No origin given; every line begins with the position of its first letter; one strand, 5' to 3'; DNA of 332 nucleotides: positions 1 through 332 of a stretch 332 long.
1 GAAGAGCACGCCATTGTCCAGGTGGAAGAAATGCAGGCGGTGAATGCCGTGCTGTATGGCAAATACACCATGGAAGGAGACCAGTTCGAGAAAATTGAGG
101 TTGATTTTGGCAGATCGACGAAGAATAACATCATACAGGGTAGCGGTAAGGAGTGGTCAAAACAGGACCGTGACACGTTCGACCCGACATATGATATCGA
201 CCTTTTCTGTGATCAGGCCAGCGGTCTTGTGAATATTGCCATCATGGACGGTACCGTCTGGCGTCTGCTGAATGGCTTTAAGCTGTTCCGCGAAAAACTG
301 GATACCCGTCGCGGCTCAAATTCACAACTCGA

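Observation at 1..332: Window lies inside a lambdoid phage or prophage head gene (gpE-like major capsid protein)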

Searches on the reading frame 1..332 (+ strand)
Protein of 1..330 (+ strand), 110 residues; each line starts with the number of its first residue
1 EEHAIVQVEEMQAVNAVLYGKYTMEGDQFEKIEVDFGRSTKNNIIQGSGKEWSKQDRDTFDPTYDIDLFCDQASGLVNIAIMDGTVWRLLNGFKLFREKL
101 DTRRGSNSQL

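Call 5: search_protein_families(proteins=[window:1-330:+], library=phrogs)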
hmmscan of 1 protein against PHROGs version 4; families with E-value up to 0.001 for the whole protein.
seq(110 aa): 4 families
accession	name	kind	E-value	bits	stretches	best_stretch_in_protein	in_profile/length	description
phrog_2353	-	head and packaging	1.4e-54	186.6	1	1-110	119-228/481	major head protein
phrog_6020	-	head and packaging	6.8e-46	157.6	1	1-110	119-228/473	major head protein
phrog_29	-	head and packaging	1.2e-37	131.2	1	2-107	144-247/439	major head protein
phrog_6281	-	unknown function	2.8e-31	109.8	1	1-91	119-207/209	-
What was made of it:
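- PHROG 2353 'major head protein' scores 1.4e-54 (call 5).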

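Call 6: search_solved_structures(query=window:1-330:+, show_alignments=2)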
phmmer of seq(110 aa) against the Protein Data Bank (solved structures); distinct sequences matched with E-value up to 0.001: 3.
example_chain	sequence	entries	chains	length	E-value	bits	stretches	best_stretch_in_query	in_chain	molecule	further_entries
7sj5_A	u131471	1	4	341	1.3e-38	134.8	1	1-110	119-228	Major capsid protein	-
7vi9_A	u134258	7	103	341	1.3e-38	134.8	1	1-110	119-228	Major capsid protein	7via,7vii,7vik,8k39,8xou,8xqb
3bqw_A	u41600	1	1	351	3.6e-24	88.3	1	8-108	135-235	Putative capsid protein of prophage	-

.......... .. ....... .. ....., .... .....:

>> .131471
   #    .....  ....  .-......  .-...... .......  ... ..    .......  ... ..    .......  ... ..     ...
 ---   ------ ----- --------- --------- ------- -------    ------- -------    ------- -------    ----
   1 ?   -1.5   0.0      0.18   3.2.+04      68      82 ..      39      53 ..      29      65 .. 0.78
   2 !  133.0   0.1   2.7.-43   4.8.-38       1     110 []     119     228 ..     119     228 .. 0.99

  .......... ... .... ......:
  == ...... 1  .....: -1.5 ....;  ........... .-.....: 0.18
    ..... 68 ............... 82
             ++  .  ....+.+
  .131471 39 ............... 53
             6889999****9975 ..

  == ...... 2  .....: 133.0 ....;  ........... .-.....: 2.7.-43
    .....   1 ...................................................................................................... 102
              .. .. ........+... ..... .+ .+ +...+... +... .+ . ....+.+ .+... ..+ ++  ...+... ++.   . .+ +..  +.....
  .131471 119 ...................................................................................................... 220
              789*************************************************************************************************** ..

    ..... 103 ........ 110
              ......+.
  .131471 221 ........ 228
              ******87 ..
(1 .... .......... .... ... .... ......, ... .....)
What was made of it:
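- On Pfam PF03864 Phage_cap_E (lambda E-type major capsid proteins): Window aa 1-110 align to gpE 119-228 without gaps, E 1.3e-38 (call 6).
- Lambda gpE structures 7sj5/7vi9 score 1.3e-38 and are colinear at residues 119-228 (call 6).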

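Call 9: profile_search(protein=window:1-330:+)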
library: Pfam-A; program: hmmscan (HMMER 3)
A. the first sequence (110 residues): domains with independent E <= 10: 1; with E <= 0.001: 1
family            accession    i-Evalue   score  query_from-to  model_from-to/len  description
Phage_cap_E       PF03864.22      4e-14    52.8       4-104       114-216/329  Phage major capsid protein E
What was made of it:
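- On Pfam PF03864 Phage_cap_E (lambda E-type major capsid proteins): Fragment: i-E 4e-14, 52.8 bits, model positions 114-216 (call 9).
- Checked: The translation matches Pfam Phage_cap_E PF03864 (i-E 4e-14, model positions 114-216 of 329; call 9), PHROG 2353/6020/29 'major head protein' (1.4e-54 to 1.2e-37; call 5) and the lambda major capsid protein chains 7sj5_A/7vi9_A (1.3e-38; query 1-110 = chain 119-228, no gaps; call 6).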

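Call 24: search_dna_similar(query=L001:19647-20672:+, collection=phages, mode=protein, rows=spread, max_rows=40)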
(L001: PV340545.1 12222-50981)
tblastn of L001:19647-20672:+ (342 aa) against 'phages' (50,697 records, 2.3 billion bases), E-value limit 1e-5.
Records with a match: 433; places in all: 435; records where one place covers at least 80% of the query: 429.
Best place of each record, by identity: >=99% 2; 95-99% 17; 90-95% 1; 80-90% 2; 60-80% 67; <60% 344.
By first word of the organism name: Escherichia 101; Salmonella 89; Klebsiella 25; Rhodobacter 22; Aeromonas 21; Proteus 21; Vibrio 19; Stx1a-converting 10; Providencia 10; Ruegeria 10; and 42 more.
By host as written in the record: - 76; Escherichia coli 32; Salmonella enterica subsp. enterica serovar Typhimurium 24; Rhodobacter capsulatus YW1 22; Salmonella enterica 17; Proteus mirabilis 15; Escherichia coli ECOR13 10; Salmonella sp. 10; and 128 more.
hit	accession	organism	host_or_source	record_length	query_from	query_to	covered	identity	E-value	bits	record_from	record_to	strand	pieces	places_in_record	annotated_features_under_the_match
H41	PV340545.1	Escherichia phage PhiR5_1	Escherichia coli C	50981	1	342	100%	100.0%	0e+0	678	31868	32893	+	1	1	major capsid protein E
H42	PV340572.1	Escherichia phage PhiR57_1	Escherichia coli ECOR13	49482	1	336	98%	96.1%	0e+0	649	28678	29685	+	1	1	major capsid protein E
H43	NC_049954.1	Escherichia phage 2G7b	-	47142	1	341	100%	61.6%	8e-127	405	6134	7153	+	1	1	major capsid protein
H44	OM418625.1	Escherichia phage Lambda imm21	Escherichia coli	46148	1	341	100%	61.0%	4e-126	404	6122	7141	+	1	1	major capsid protein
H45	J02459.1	Escherichia phage Lambda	-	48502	1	341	100%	61.0%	4e-126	404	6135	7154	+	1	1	E (capsid component;341)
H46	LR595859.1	Escherichia phage 2B8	-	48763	1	341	100%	61.0%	7e-126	403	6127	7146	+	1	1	Phage major capsid protein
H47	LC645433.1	Stx1a-converting phage Stx1_1380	-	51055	1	341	100%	60.7%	2e-125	401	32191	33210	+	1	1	none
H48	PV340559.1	Escherichia phage PhiR34_1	Escherichia coli str. K-12 substr. ...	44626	1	341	100%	60.4%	8e-124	397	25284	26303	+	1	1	major capsid protein E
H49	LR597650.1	Escherichia phage Lambda_ev203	-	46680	1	341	100%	59.8%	8e-123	394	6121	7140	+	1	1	Phage major capsid protein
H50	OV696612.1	Escherichia phage Perceval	-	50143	1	341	100%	59.8%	2e-122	393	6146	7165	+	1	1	major capsid protein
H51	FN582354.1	Enterobacteria phage phi80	Escherichia coli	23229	1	341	100%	57.8%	3e-116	375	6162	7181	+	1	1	gene 8: gpE; Major coat protein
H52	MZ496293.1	Vibrio phage ST2-1pr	Vibrio sp. St2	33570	3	331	96%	40.4%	6e-71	245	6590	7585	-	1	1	major capsid protein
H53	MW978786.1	Aeromonas phage BUCT552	Aeromonas hydrophila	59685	2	334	97%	31.7%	8e-32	132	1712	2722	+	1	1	putative major capsid protein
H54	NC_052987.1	Klebsiella phage KPN N98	Klebsiella pneumoniae YMC15/11/N98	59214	2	341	99%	30.9%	6e-27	117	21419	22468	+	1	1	major head protein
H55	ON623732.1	Klebsiella phage S9a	Klebsiella pneumoniae CU616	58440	2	341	99%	30.7%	2e-26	115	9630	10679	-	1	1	major head protein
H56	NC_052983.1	Escherichia phage E21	enterotoxigenic Escherichia coli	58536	2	341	99%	30.5%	9e-33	134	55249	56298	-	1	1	major head protein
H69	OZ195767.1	Vibrio phage K251 g2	Seawater and oysters mix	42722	32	341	91%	31.5%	9e-45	169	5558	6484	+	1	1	major head protein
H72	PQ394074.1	Erythrobacter phage vB_EliS-R22L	Erythrobacter sp. JL475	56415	32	329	87%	31.0%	2e-33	136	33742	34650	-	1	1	major capsid protein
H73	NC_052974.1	Achromobacter phage vB_AchrS_AchV4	-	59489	32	335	89%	29.7%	1e-25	114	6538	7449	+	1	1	major head protein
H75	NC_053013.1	Pseudomonas phage vB_Pae-SS2019XI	Pseudomonas aeruginosa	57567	32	341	91%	27.1%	8e-25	111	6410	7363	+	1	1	major head protein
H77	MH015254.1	Ruegeria phage vB_RpoS-V11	Ruegeria pomeroyi DSS-3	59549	37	337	88%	24.9%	2e-15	83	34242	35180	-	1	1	major capsid protein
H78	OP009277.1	Rhodobacter phage RcMaeve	Rhodobacter capsulatus YW1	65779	50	329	82%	24.0%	5e-10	67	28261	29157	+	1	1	major capsid protein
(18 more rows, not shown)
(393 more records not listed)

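Call 25: get_annotated_region(hit=H51, flank=300)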
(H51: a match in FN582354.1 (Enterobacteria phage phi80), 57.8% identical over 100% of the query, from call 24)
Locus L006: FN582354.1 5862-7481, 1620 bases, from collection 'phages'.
description: Enterobacteria phage phi80 partial sequence 5' end.
organism: Enterobacteria phage phi80 (NCBI taxid 10713)
taxonomy: Viruses; Duplodnaviria; Heunggongvirae; Uroviricota; Caudoviricetes
host: Escherichia coli; source: -; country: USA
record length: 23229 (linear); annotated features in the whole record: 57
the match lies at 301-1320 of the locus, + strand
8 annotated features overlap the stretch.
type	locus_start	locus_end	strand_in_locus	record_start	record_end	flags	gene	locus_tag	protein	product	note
CDS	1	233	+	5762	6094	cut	gene 7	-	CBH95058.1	head decoration protein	gpD; major capsid protein D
regulatory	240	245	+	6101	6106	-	gene 8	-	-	minus_35_signal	-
regulatory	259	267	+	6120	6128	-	gene 8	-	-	minus_10_signal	-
misc_feature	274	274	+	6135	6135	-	gene 8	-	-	-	transcription start site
CDS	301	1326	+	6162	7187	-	gene 8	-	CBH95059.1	gpE; Major coat protein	major head protein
stem_loop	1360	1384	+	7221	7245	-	gene 8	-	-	-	rho-independent transcription terminator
regulatory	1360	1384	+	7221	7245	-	gene 8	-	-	terminator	rho-independent transcription terminator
CDS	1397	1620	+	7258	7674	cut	gene 9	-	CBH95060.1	DNA-packaging protein FI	gp9; (DNA packaging;138)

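Call 26: get_annotated_region(hit=H52, flank=300)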
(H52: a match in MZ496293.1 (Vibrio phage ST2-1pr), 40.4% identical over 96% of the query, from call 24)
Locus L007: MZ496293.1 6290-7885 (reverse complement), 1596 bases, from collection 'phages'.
description: Vibrio phage ST2-1pr, complete genome.
organism: Vibrio phage ST2-1pr (NCBI taxid 2856177)
taxonomy: Viruses; Duplodnaviria; Heunggongvirae; Uroviricota; Caudoviricetes
host: Vibrio sp. St2; source: Stylissa carteri; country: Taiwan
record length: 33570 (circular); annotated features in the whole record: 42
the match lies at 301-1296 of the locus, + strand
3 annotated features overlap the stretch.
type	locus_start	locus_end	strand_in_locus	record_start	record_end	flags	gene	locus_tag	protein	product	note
CDS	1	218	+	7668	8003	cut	-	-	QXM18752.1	head decoration protein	-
CDS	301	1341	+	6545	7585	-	-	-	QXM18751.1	major capsid protein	-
CDS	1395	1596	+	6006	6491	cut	-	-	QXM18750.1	hypothetical protein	-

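Call 27: get_annotated_region(hit=H53, flank=300)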
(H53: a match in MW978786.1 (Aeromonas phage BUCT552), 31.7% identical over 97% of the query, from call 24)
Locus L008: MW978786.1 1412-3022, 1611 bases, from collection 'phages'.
description: Aeromonas phage BUCT552, complete genome.
organism: Aeromonas phage BUCT552 (NCBI taxid 2834248)
taxonomy: Viruses; Duplodnaviria; Heunggongvirae; Uroviricota; Caudoviricetes; Casjensviridae
host: Aeromonas hydrophila; source: sewage; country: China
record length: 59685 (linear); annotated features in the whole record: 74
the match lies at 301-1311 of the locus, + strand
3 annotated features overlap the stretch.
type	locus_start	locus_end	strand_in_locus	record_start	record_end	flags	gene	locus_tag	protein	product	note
CDS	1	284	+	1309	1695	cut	-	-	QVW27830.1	decorator protein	-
CDS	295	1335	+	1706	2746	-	-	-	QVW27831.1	putative major capsid protein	-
CDS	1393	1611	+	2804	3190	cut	-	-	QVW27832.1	hypothetical protein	-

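Call 28: get_annotated_region(hit=H56, flank=300)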
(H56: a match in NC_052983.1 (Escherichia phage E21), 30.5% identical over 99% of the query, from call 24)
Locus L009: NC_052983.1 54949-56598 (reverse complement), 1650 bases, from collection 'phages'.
description: Escherichia phage E21, complete genome.
organism: Escherichia phage E21 (NCBI taxid 2663325)
taxonomy: Viruses; Duplodnaviria; Heunggongvirae; Uroviricota; Caudoviricetes; Casjensviridae; Lavrentievavirus; Lavrentievavirus E21
host: enterotoxigenic Escherichia coli; source: sewage of farm; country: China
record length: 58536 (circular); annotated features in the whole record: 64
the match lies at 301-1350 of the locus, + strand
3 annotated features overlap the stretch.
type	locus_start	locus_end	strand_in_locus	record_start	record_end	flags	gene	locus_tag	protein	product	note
CDS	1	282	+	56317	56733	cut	-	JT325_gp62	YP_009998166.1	putative decorator protein D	-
CDS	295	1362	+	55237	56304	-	-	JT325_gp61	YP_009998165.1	major head protein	-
CDS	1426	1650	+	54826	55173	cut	-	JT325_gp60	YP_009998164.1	hypothetical protein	-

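Call 29: get_annotated_region(hit=H69, flank=300)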
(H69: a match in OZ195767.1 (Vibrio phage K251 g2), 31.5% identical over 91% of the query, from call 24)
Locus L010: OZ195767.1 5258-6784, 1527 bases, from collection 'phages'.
description: Vibrio phage K251 g2 genome assembly, chromosome: VPK251_g2_1.
organism: Vibrio phage K251 g2 (NCBI taxid 3105532)
taxonomy: Viruses
host: -; source: Seawater and oysters mix; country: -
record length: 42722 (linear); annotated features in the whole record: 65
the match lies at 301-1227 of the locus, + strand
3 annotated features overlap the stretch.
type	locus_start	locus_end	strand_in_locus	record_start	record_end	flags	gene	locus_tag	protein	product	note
CDS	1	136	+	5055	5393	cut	-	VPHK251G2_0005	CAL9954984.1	hypothetical protein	-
CDS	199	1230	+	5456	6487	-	-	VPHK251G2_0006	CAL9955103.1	major head protein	-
CDS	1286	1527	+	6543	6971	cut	-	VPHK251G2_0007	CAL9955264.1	hypothetical protein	-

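Call 30: get_annotated_region(hit=H72, flank=300)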
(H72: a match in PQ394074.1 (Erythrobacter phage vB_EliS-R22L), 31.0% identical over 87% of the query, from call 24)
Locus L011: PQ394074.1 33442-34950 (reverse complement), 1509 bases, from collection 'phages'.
description: Erythrobacter phage vB_EliS-R22L, complete genome.
organism: Erythrobacter phage vB_EliS-R22L (NCBI taxid 3368493)
taxonomy: Viruses; Duplodnaviria; Heunggongvirae; Uroviricota; Caudoviricetes
host: Erythrobacter sp. JL475; source: coastal seawater of Qingdao; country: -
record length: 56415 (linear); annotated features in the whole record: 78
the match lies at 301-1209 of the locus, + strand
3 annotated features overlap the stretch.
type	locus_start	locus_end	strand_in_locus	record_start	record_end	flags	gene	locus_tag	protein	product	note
CDS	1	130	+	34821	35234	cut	-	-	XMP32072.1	head decoration protein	ORF_53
CDS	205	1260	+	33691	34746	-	-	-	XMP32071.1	major capsid protein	ORF_52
CDS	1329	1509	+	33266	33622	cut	-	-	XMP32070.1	hypothetical protein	ORF_51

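Call 31: get_annotated_region(hit=H75, flank=300)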
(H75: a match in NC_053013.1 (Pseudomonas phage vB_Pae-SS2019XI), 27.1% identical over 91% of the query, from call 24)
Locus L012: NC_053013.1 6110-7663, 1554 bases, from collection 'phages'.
description: Pseudomonas phage vB_Pae-SS2019XI, complete genome.
organism: Pseudomonas phage vB_Pae-SS2019XI (NCBI taxid 2660688)
taxonomy: Viruses; Duplodnaviria; Heunggongvirae; Uroviricota; Caudoviricetes; Casjensviridae; Maxdohrnvirus; Maxdohrnvirus SS2019XI
host: Pseudomonas aeruginosa; source: waste water; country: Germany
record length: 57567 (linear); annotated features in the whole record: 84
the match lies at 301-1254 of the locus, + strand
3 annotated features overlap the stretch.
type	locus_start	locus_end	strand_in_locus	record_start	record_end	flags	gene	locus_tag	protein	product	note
CDS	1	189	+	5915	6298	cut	-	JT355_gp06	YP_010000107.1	head decoration protein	GP006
CDS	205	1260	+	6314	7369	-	-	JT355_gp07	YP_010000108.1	major head protein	GP007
CDS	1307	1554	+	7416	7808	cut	-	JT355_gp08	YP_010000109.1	hypothetical protein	GP008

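Call 32: get_annotated_region(hit=H77, flank=300)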
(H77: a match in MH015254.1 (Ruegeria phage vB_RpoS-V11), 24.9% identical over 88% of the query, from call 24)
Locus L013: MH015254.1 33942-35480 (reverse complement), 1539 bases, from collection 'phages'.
description: Ruegeria phage vB_RpoS-V11, complete genome.
organism: Ruegeria phage vB_RpoS-V11 (NCBI taxid 2218617)
taxonomy: Viruses; Duplodnaviria; Heunggongvirae; Uroviricota; Caudoviricetes; Casjensviridae
host: Ruegeria pomeroyi DSS-3; source: Inner Harbor water; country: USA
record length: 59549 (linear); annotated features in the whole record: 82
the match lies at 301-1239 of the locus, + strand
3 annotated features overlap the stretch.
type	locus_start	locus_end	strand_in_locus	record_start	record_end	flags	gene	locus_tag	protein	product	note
CDS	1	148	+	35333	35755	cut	-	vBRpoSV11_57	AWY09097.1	head decoration protein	-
CDS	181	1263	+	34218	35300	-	-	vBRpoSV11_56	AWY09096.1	major capsid protein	-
CDS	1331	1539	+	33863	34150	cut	-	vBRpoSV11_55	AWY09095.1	hypothetical protein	-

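Call 33: get_annotated_region(hit=H73, flank=300)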
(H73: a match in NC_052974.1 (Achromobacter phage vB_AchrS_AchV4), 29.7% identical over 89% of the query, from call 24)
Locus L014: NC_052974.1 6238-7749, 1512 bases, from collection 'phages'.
description: Achromobacter phage vB_AchrS_AchV4, complete genome.
organism: Achromobacter phage vB_AchrS_AchV4 (NCBI taxid 2796514)
taxonomy: Viruses; Duplodnaviria; Heunggongvirae; Uroviricota; Caudoviricetes; Casjensviridae; Gediminasvirus; Gediminasvirus AchV4
host: -; source: -; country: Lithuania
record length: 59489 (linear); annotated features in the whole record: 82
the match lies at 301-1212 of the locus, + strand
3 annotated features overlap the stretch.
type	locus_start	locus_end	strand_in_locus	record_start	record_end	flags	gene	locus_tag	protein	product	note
CDS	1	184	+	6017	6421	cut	-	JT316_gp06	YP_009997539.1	head decoration protein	-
CDS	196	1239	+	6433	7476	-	-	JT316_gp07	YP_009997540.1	major head protein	-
CDS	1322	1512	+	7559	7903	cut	-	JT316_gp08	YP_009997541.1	virion structural protein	-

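Call 34: get_annotated_region(hit=H78, flank=300)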
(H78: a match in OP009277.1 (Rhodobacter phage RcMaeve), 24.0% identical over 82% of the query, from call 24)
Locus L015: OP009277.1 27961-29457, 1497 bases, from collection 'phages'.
description: Rhodobacter phage RcMaeve, complete genome.
organism: Rhodobacter phage RcMaeve (NCBI taxid 2970519)
taxonomy: Viruses; Duplodnaviria; Heunggongvirae; Uroviricota; Caudoviricetes; Casjensviridae
host: Rhodobacter capsulatus YW1; source: water; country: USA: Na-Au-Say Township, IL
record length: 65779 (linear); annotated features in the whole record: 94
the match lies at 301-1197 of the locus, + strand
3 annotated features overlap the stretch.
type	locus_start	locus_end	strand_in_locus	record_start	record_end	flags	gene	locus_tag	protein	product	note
CDS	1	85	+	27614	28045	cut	-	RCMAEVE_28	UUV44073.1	capsid decoration protein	-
CDS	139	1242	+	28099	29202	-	-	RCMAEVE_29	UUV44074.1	major capsid protein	-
CDS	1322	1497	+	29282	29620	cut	-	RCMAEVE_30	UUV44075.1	hypothetical protein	-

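Call 37: search_protein_families(proteins=[L001:19647-20672:+, L001:19242-19586:+, L001:17700-19202:+, L001:20728-21093:+, L001:21089-21439:+], library=ncbifam)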
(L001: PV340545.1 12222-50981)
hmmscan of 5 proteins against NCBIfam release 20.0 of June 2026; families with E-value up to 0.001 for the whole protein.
L001:19647-20672:+ (342 aa): 0 families

L001:19242-19586:+ (115 aa): 0 families

L001:17700-19202:+ (501 aa): 4 families
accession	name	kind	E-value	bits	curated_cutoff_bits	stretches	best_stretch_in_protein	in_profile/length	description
TIGR00706.1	SppA_dom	equivalog_domain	3.2e-32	111.9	155.45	1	78-290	2-204/208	signal peptide peptidase SppA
TIGR00705.1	SppA_67K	equivalog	1.1e-18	66.9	311.45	1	57-293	292-525/590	signal peptide peptidase SppA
NF008195.0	PRK10949.1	equivalog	1.4e-09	36.7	746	1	78-290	328-537/618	signal peptide peptidase SppA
NF008745.0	PRK11778.1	equivalog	2.2e-09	36.9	259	1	108-286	122-296/345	protease SohB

L001:20728-21093:+ (122 aa): 0 families

L001:21089-21439:+ (117 aa): 1 family
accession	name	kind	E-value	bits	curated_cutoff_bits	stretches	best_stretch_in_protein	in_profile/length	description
NF049848.1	tail_join_FII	equivalog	3.3e-14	52.6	25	1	24-103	12-91/93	head-tail joining protein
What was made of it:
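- On Lambda/phage 21-type head morphogenesis module: The protease matches SppA/S49 models and FII matches NF049848 above its cutoff (call 37).
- Tried and rejected: NCBIfam scan of the capsid, decoration and FI proteins: no families, so no model exists there (call 37).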

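Call 41: profile_search(protein=L001:19647-20672:+)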
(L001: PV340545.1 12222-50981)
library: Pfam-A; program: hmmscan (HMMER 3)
A. the first sequence (342 residues): domains with independent E <= 10: 1; with E <= 0.001: 1
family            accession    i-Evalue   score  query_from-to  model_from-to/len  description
Phage_cap_E       PF03864.22    4.8e-66   223.5       5-341         1-329/329  Phage major capsid protein E
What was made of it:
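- On Pfam PF03864 Phage_cap_E (lambda E-type major capsid proteins): Full-length gene holding the window: 4.8e-66, 223.5 bits, model positions 1-329 of 329 (call 41).
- Pfam Phage_cap_E scores 4e-14 for the fragment and 4.8e-66 over model positions 1-329 of 329 for the full gene (calls 9, 41).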

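Call 42: profile_search(protein=L001:19242-19586:+)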
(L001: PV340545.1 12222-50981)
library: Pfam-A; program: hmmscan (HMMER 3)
A. the first sequence (115 residues): domains with independent E <= 10: 1; with E <= 0.001: 1
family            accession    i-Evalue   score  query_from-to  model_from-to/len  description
HDPD              PF02924.19    1.4e-23    83.7       5-110         1-114/116  Bacteriophage lambda head decoration protein D
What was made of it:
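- The upstream gene matches Pfam HDPD at 1.4e-23 (call 42) and the downstream FII matches NCBIfam tail_join_FII above its cutoff (call 37).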

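Call 43: predict_structure(alignment_id=A1)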
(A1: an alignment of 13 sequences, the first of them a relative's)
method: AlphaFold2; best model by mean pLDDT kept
length: 342 residues; sequences in the alignment: 13
mean_pLDDT: 71.2   pTM: 0.73
mean pLDDT of the five models: 71.2, 67.3, 67.0, 61.5, 61.0
residues with pLDDT >= 90: 85; 70-90: 122; 50-70: 55; < 50: 80
segments of 3 or more residues with pLDDT < 50: 1-17, 47-67, 80-84, 223-225, 290-323
pLDDT, mean of each block of 10 residues (from residue 1): 38 46 87 72 58 40 40 61 55 71 73 70 81 87 64 84 85 94 94 93 95 93 61 76 90 85 87 91 71 47 37 37 64 91 90
secondary structure, 60 per line:
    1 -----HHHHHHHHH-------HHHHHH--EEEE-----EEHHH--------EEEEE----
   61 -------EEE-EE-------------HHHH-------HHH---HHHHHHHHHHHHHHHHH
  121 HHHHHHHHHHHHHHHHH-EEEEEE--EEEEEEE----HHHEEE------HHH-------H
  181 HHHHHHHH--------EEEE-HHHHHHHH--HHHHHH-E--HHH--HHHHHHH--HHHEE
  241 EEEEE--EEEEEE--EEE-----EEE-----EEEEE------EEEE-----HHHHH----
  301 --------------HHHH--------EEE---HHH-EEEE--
elements in order: H6-14 H22-27 E30-33 E52-56 E68-70 H87-90 H104-137 E139-144 E147-153 E161-163 H180-188 E197-200 H202-209 H212-217 H227-233 E239-245 E248-253 E256-258 E264-266 E272-276 E283-286 H292-296 H315-318 E327-329 E337-340
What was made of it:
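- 1..57 (+): Residues 119-137: C-terminal half of the long 'spine' helix of the HK97 fold (predicted helix 104-137). AlphaFold2 model of the full-length protein (helix 104-137; 10-residue block pLDDT 70-87 here; call 43).
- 61..135 (+): Residues 139-163: three predicted beta strands (139-144, 147-153, 161-163) after the spine helix. They include the family-conserved VDFGR motif (D153, G155, R156; nt 103-114). Secondary structure of the model (call 43).
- The AlphaFold model is only moderate overall (mean pLDDT 71; call 43), though confidence is high across most of the window's residues.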
